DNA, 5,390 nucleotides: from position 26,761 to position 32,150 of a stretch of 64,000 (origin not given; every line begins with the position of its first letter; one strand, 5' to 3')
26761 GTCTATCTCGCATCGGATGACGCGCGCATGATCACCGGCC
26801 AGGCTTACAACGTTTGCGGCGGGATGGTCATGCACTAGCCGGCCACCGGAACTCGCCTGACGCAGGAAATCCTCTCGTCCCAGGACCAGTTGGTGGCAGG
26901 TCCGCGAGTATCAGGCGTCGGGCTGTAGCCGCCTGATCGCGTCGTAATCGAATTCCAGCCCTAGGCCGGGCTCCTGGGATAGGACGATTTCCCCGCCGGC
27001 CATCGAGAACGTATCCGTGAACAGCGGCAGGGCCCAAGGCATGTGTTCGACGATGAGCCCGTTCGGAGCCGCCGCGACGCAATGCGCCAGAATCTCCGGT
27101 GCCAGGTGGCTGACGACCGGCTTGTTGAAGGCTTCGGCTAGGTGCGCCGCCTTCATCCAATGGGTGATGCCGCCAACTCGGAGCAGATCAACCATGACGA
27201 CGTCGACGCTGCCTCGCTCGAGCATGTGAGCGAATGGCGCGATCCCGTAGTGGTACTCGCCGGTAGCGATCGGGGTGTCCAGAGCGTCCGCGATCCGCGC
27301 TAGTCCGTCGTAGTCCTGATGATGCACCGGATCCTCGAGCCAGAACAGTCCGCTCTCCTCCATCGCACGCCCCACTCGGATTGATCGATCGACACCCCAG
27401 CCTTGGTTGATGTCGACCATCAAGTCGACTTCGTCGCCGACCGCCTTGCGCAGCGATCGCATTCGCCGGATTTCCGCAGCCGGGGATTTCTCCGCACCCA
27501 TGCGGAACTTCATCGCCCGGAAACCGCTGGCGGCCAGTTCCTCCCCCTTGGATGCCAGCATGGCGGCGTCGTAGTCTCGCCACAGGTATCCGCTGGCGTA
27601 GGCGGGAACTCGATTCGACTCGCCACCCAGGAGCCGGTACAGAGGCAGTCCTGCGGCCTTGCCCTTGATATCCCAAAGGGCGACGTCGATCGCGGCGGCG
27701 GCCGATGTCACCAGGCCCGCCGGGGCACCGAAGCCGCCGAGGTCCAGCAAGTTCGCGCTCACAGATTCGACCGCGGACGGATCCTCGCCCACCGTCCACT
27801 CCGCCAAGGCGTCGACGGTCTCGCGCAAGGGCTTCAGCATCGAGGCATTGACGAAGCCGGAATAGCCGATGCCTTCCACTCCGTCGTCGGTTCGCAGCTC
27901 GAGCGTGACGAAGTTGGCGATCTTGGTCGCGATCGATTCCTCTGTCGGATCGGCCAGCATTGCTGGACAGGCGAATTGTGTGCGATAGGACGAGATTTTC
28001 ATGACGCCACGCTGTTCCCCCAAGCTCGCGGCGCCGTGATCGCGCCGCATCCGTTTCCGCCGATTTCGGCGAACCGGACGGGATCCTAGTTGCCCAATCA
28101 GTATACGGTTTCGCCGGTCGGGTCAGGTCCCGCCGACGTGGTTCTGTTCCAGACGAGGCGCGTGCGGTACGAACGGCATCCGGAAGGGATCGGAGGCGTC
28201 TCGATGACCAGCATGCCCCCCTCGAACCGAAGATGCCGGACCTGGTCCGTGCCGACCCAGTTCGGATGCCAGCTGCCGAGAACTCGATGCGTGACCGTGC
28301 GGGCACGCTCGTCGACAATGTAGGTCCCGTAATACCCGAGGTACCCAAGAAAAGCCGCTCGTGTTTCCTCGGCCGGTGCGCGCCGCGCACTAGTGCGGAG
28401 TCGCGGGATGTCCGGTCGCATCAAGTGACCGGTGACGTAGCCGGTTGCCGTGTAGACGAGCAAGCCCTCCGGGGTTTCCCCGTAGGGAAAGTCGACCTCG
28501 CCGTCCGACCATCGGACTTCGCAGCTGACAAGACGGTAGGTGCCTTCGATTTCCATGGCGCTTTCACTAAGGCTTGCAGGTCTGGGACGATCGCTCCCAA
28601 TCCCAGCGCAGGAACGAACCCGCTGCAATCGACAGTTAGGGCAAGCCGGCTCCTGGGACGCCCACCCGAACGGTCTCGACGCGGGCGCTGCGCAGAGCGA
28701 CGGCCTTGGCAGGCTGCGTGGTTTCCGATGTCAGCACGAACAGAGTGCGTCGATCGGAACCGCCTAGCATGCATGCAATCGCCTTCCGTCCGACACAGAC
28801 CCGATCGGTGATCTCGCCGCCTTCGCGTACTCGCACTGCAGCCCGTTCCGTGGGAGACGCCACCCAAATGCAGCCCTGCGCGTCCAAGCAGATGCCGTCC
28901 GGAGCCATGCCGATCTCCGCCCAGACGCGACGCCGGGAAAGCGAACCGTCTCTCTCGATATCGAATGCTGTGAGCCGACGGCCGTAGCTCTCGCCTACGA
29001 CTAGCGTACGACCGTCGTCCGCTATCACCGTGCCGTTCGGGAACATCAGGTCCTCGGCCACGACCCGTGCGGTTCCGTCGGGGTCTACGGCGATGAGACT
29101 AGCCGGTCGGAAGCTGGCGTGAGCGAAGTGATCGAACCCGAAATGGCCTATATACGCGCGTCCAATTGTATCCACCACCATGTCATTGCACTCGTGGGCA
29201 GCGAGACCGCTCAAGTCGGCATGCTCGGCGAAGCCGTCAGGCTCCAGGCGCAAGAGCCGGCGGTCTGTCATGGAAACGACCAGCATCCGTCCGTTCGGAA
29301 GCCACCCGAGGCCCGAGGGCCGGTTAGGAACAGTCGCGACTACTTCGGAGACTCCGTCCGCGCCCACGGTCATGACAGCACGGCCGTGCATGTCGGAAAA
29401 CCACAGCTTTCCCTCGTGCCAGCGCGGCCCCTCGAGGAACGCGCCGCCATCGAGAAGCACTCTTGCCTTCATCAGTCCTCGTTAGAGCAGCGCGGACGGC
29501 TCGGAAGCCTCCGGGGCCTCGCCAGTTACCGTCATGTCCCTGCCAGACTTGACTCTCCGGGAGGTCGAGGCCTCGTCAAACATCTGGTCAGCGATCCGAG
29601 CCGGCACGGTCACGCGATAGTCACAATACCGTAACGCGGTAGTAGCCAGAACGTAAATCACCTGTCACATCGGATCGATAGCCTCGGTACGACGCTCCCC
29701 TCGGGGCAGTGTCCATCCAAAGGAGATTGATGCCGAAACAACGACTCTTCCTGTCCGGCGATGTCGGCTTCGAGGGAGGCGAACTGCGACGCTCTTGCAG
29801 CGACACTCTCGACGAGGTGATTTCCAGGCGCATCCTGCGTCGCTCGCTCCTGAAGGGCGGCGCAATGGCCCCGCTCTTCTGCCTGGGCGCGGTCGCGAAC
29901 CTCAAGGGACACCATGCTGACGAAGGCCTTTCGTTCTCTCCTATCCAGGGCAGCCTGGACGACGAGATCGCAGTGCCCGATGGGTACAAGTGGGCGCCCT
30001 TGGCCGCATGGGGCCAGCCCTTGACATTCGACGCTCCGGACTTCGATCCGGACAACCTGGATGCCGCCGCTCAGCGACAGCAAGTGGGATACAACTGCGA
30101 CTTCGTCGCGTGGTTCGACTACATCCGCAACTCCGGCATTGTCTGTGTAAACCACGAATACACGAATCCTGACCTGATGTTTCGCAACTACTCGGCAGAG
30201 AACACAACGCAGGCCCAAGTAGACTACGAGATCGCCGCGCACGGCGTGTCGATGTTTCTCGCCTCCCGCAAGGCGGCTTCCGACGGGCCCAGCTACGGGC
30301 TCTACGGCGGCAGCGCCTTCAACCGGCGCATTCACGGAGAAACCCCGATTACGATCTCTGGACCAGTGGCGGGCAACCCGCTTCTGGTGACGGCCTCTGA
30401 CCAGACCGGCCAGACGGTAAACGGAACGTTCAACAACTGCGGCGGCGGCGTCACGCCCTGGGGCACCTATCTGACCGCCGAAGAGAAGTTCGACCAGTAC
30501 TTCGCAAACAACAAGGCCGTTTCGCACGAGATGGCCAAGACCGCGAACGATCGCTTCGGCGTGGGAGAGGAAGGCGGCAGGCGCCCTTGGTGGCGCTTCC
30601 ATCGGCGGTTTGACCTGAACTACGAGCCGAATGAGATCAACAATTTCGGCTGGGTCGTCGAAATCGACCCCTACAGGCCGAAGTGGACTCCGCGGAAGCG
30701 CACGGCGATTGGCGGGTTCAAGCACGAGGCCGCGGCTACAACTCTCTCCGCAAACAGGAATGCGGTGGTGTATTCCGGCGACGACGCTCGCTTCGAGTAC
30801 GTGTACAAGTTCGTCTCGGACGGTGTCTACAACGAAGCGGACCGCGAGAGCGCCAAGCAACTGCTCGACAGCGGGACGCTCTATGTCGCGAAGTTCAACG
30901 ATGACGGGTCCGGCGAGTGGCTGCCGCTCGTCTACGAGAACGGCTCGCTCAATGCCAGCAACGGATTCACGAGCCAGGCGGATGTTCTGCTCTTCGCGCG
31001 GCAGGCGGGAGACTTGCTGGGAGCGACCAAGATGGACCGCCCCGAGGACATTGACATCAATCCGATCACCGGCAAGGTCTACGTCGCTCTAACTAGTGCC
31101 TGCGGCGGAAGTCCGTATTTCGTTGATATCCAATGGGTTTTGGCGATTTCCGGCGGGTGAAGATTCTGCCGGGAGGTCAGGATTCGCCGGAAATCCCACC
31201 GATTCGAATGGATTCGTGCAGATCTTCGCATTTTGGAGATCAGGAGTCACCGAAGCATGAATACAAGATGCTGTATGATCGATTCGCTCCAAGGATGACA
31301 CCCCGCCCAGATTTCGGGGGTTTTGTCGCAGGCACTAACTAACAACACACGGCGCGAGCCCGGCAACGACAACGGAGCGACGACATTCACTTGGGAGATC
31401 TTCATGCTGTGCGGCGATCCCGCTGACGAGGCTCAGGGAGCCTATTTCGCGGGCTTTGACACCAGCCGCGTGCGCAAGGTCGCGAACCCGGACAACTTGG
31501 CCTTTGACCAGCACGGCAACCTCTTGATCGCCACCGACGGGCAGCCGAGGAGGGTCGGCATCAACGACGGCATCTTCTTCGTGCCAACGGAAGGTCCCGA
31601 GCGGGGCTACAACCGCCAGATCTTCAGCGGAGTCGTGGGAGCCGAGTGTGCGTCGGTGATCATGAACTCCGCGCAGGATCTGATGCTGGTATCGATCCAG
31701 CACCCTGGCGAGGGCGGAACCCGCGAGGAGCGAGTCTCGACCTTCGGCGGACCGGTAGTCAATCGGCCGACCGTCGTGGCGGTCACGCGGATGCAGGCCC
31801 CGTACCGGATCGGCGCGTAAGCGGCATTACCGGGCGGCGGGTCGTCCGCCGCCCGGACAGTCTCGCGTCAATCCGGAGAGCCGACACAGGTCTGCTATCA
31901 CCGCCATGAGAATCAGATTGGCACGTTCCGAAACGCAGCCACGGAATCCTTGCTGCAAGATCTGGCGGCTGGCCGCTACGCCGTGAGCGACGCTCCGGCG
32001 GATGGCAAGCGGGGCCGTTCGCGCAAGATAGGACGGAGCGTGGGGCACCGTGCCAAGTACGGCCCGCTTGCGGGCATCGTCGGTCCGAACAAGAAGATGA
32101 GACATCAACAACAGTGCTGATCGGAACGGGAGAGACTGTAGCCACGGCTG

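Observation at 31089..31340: A 242-bp MITE-like element splits the PhoX phosphatase gene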

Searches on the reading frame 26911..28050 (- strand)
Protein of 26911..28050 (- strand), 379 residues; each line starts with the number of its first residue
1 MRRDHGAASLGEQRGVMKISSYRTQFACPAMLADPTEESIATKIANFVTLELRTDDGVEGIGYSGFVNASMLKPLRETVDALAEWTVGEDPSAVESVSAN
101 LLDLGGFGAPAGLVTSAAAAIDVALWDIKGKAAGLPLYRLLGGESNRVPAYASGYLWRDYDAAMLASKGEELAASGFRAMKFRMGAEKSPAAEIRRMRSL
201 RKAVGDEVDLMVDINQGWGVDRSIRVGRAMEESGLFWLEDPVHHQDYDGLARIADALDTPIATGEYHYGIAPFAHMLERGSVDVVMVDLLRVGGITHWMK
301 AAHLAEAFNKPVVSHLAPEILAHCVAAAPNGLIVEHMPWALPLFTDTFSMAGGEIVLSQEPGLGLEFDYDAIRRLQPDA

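Call 38: search_protein_families(library=ncbifam, proteins=[window:26911-28050:-], max_evalue=0.00001)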
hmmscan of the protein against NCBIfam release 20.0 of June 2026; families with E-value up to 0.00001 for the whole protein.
window:26911-28050:- (379 aa): 16 families
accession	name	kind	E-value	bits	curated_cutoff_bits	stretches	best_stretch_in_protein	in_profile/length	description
NF047820.1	TalGalacDh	equivalog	3.3e-69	233.6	500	1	46-368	37-357/371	L-talarate/galactarate dehydratase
NF040790.2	glucon_galact_dh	equivalog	8.9e-47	159.7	750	1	36-376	14-370/390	bifunctional D-gluconate/D-galactonate dehydratase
NF040866.1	AraD_Arch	equivalog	1.2e-43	149.5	650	1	41-370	28-364/372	arabinonate dehydratase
NF043051.1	ManoateDhtManD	equivalog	6.7e-43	147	550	2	197-374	195-382/403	D-mannonate dehydratase ManD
NF010624.0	PRK14017.1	equivalog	7.9e-43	147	311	1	47-375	15-360/382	galactonate dehydratase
NF011654.0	PRK15072.1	subfamily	4.6e-40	137.7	430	2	44-185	14-151/404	D-galactonate dehydratase family protein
TIGR02534.1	mucon_cyclo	subfamily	1.2e-28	100.3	334.95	1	45-376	27-366/368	muconate/chloromuconate family cycloisomerase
NF011968.0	PRK15440.1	equivalog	4.4e-26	91.7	393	1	80-335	88-339/395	L-rhamnonate dehydratase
NF043002.1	HProlDhtase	equivalog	3.4e-21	75.5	500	1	49-298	35-275/366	cis-3-hydroxy-L-proline dehydratase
TIGR01928.1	menC_lowGC_arch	equivalog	5.9e-14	51.8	200.65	1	116-307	90-273/325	o-succinylbenzoate synthase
NF041118.1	A_G_epim_Thtga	equivalog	4.6e-13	49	500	1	40-307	25-282/341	L-Ala-D/L-Glu epimerase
NF042940.1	racemase_DgcA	equivalog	9.3e-12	44.8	400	1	116-309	83-263/323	N-acetyl-D-Glu racemase DgcA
NF002782.0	PRK02901.1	equivalog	3e-10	39.6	288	1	173-305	97-232/328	o-succinylbenzoate synthase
TIGR03247.1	glucar-dehydr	equivalog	1.8e-09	36.8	828.7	1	174-374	194-404/441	glucarate dehydratase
TIGR01927.1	menC_gam_Gplu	equivalog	7.4e-09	35.3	130.55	1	171-303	121-251/307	o-succinylbenzoate synthase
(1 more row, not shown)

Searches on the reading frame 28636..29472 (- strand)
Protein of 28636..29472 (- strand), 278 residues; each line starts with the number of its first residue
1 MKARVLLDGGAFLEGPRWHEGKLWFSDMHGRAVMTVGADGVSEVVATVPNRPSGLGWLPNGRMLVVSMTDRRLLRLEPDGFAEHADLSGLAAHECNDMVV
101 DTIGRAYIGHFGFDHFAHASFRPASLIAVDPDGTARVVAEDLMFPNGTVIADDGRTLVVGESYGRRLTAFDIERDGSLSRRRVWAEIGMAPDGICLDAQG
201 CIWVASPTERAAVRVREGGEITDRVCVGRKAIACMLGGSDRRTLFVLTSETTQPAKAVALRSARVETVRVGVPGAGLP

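Call 37: find_encoding_contigs(protein=window:28636-29472:-, flank=3000, max_places=6)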
Protein window:28636-29472:- (278 aa): 4 contigs read that carry it; 4 places shown.
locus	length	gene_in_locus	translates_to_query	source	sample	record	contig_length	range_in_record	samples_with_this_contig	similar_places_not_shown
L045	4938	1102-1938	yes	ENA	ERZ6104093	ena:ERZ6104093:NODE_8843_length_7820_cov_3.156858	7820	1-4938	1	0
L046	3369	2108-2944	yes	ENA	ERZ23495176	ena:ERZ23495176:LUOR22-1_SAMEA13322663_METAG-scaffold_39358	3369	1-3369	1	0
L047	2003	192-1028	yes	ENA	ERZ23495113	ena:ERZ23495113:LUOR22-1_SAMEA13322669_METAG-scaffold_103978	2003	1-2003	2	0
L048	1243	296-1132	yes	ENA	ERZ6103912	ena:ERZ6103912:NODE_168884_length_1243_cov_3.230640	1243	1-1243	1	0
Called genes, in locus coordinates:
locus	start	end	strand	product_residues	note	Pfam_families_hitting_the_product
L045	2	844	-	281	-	?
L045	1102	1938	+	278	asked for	PF08450:SGL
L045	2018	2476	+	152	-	PF13924:Lipocalin_5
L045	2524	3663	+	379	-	PF02746:MR_MLE_N, PF13378:MR_MLE_C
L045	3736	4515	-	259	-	PF00106:adh_short, PF08659:KR, PF23441:SDR, PF13561:adh_short_C2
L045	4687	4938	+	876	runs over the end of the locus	PF25183:OMP_b-brl_4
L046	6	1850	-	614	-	PF05787:PhoX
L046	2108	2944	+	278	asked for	PF08450:SGL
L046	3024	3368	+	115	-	?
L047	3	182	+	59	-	?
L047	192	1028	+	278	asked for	PF08450:SGL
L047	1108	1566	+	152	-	PF13924:Lipocalin_5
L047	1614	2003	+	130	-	?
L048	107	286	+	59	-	-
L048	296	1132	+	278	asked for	PF08450:SGL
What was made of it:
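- On ISNCY-category IS, NF033593 type (ISDol1 group?): The source contig (more than 1 Mb) is not retrievable (call 37).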

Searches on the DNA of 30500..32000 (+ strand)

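Call 5: search_rna_families(source=window, start=30500, end=32000, threshold=evalue, max_evalue=1)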
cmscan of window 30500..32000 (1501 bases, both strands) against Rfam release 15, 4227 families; matches with E-value up to 1: 1.
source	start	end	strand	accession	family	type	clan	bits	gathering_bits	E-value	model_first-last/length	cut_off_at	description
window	31829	31857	-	RF03819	mir-Ro6-3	Gene; miRNA;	-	23.2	79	0.77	1-72/72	no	mir-Ro6-3 microRNA precursor family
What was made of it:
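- There is no Rfam intron match (call 5).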

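Call 7: search_dna_similar(query=window:31095-31336:+, collection=plasmids, mode=distant, max_evalue=0.001, max_rows=40)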
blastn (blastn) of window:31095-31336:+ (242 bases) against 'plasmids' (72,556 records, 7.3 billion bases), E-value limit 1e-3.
No match.
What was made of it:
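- Tried and rejected: The element found nothing in distant mode (call 7).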
